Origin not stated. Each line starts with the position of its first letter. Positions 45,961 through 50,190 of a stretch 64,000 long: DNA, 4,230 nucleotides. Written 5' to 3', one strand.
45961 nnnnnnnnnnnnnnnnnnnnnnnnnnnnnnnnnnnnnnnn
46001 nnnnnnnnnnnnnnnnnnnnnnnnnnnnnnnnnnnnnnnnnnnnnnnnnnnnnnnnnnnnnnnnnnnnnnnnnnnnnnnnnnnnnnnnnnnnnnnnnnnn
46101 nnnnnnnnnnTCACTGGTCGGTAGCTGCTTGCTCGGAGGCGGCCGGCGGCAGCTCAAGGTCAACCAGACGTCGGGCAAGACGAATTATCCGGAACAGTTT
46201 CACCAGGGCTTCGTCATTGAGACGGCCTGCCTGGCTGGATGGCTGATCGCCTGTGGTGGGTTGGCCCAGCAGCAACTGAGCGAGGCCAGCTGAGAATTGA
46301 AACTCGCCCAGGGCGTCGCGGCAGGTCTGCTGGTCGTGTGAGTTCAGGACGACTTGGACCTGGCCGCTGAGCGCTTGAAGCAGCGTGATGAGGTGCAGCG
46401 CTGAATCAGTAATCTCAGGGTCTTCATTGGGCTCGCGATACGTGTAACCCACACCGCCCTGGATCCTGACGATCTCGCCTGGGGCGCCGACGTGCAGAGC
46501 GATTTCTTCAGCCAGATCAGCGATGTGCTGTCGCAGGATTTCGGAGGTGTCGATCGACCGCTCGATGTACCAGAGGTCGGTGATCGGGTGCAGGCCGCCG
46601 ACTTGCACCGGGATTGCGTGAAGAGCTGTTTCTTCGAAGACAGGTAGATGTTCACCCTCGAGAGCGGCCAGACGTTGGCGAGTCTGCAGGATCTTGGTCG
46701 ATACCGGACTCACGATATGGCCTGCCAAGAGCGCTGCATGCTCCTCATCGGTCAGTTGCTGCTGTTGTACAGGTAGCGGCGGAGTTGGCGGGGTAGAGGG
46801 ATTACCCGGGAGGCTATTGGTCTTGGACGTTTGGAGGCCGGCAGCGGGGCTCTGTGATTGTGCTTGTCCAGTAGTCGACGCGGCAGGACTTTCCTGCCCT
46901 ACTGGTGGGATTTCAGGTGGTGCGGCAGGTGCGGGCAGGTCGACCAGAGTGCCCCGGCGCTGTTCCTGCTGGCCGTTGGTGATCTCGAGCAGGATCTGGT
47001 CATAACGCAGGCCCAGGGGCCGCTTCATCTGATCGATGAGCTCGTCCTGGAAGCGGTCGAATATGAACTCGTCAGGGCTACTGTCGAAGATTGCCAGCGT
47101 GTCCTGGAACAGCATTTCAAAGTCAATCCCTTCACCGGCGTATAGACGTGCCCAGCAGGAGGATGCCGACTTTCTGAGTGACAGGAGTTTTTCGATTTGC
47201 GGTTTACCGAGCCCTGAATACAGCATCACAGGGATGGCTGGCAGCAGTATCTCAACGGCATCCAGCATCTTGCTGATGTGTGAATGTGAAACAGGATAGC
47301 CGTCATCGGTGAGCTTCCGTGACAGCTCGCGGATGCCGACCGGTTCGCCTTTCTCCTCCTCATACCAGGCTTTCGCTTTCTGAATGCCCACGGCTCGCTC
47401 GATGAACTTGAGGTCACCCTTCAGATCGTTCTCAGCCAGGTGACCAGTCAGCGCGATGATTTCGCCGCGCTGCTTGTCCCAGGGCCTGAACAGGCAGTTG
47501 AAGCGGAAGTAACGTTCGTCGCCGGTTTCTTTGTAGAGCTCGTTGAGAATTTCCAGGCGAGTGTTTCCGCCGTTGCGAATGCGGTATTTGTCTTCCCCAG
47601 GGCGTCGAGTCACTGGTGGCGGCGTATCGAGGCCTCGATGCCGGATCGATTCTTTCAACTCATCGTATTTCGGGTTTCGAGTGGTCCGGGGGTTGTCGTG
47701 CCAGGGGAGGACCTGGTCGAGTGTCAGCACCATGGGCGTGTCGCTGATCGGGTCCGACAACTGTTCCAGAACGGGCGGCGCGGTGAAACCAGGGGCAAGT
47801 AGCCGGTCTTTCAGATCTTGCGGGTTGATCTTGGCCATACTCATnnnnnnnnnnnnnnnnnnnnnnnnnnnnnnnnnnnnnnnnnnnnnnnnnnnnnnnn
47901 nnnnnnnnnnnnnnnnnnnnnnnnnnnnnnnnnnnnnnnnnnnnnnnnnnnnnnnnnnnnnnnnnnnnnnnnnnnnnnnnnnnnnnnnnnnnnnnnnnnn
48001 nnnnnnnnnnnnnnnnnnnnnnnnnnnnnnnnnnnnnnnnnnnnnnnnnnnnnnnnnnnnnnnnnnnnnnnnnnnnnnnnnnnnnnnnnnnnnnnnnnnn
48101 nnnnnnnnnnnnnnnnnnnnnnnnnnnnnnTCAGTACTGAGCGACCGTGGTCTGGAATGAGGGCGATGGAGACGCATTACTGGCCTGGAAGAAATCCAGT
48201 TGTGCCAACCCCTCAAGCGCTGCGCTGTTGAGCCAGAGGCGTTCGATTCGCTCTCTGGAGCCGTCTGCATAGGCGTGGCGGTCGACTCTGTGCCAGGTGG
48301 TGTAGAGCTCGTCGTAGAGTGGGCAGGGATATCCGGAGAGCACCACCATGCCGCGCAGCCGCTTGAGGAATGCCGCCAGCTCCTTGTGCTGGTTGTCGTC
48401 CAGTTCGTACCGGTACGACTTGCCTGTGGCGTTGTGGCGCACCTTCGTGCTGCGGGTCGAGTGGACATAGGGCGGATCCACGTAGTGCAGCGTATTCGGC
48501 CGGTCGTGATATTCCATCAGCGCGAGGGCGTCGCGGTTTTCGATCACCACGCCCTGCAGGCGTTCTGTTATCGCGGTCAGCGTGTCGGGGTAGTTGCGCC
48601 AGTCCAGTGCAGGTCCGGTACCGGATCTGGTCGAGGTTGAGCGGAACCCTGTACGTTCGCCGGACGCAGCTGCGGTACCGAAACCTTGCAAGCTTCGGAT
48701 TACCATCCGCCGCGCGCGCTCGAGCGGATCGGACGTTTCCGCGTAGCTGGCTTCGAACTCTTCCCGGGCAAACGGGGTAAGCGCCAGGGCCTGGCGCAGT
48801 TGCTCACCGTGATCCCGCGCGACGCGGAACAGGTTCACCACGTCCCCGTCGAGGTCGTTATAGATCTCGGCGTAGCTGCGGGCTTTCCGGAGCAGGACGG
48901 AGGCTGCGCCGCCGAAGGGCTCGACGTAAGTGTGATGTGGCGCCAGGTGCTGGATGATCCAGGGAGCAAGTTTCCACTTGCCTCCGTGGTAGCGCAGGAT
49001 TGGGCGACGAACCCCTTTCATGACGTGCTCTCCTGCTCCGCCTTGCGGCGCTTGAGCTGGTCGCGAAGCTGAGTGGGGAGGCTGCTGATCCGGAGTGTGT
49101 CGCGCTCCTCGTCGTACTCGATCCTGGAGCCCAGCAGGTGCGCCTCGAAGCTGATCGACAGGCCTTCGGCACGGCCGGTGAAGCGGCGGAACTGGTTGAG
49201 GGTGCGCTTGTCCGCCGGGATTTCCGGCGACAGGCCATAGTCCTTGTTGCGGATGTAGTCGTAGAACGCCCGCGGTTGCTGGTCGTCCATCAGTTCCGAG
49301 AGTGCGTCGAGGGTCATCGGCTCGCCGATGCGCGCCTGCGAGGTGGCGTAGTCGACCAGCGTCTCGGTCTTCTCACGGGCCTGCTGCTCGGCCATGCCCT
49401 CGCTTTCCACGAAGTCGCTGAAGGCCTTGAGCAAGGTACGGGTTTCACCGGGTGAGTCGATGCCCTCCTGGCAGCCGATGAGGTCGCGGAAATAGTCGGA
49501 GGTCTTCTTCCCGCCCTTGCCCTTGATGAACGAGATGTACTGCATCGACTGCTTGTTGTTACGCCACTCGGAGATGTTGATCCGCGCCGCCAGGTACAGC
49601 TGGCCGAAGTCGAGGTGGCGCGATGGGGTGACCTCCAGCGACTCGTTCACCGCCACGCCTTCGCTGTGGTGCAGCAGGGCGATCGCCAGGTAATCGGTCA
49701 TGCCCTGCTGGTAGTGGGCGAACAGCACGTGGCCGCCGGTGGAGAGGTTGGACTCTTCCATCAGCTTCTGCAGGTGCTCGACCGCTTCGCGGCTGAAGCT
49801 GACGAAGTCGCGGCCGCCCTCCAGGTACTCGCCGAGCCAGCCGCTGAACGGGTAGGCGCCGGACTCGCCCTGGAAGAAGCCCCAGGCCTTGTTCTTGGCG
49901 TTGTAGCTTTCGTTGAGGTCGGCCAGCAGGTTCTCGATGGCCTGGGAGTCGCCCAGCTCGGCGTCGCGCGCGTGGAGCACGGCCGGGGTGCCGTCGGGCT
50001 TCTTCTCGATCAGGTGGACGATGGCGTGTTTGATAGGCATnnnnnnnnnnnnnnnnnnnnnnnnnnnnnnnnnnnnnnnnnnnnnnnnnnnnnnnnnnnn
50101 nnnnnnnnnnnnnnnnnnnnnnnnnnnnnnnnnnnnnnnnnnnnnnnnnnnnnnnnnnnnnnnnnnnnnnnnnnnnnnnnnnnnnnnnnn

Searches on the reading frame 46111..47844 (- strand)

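Call 8: search_protein_families(library=pfam, proteins=[window:46111-47844:-], max_evalue=0.01)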
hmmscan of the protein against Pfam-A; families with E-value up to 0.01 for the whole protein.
window:46111-47844:- (577 aa): 0 families

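Call 9: search_protein_families(library=ncbifam, proteins=[window:46111-47844:-], max_evalue=0.01)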
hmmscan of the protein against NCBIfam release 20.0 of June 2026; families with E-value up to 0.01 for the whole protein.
window:46111-47844:- (577 aa): 2 families
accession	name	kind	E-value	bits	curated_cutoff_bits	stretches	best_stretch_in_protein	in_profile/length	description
TIGR03764.1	ICE_PFGI_1_parB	hypoth_equivalog_domain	3.4e-121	403.8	143.75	1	29-290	2-259/260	ParB family protein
TIGR00180.1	parB_part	domain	0.0011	18.8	58.45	0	37-92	5-62/186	ParB/RepB/Spo0J family partition protein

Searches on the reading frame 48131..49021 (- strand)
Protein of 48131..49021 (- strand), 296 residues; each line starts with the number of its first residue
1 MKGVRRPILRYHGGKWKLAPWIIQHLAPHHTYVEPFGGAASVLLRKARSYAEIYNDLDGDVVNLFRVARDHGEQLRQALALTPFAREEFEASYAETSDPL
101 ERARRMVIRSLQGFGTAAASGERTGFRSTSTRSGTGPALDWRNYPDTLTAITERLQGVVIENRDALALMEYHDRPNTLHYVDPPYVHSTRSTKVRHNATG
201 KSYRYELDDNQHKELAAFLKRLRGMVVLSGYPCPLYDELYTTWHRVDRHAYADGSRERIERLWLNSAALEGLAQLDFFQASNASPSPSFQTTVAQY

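Call 8: search_protein_families(library=pfam, proteins=[window:48131-49021:-], max_evalue=0.01)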
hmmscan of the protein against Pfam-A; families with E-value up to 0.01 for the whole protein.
window:48131-49021:- (296 aa): 1 family
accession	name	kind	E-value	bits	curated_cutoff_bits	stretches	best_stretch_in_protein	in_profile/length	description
PF02086.21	MethyltransfD12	-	5.9e-21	75.8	22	1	11-242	1-241/253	D12 class N6 adenine-specific DNA methyltransferase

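Call 9: search_protein_families(library=ncbifam, proteins=[window:48131-49021:-], max_evalue=0.01)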
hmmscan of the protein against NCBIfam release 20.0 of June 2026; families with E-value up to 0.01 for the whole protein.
window:48131-49021:- (296 aa): 2 families
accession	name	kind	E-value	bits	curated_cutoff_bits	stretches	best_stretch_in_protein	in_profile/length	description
TIGR00571.1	dam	subfamily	6.9e-17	62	114.85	1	6-245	2-240/267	Dam family site-specific DNA-(adenine-N6)-methyltransferase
NF008152.0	PRK10904.1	equivalog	1.1e-08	34.9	441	1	5-78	4-76/271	adenine-specific DNA-methyltransferase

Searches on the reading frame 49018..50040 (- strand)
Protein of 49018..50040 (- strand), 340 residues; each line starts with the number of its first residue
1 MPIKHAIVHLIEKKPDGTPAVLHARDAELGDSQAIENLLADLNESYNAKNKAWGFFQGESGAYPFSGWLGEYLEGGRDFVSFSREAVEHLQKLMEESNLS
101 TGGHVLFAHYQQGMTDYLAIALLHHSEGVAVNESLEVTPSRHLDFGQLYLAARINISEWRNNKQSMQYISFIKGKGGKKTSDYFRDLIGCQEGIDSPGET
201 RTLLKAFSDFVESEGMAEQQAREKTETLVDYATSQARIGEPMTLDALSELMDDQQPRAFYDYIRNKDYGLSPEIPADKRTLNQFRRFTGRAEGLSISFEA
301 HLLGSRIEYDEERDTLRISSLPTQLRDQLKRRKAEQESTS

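Call 98: search_protein_families(library=ncbifam, proteins=[window:49018-50040:-], max_evalue=0.00001)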
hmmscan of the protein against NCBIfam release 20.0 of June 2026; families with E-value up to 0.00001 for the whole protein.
window:49018-50040:- (340 aa): 2 families
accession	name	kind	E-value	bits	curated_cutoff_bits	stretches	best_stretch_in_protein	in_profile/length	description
NF001557.0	PRK00378.1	equivalog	4e-139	463.5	341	1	1-334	3-332/334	nucleoid-associated protein YejK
NF053868.1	DS1_1_antiphage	equivalog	2e-25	89.5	330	1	33-319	62-359/369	nucleoid-associated anti-phage protein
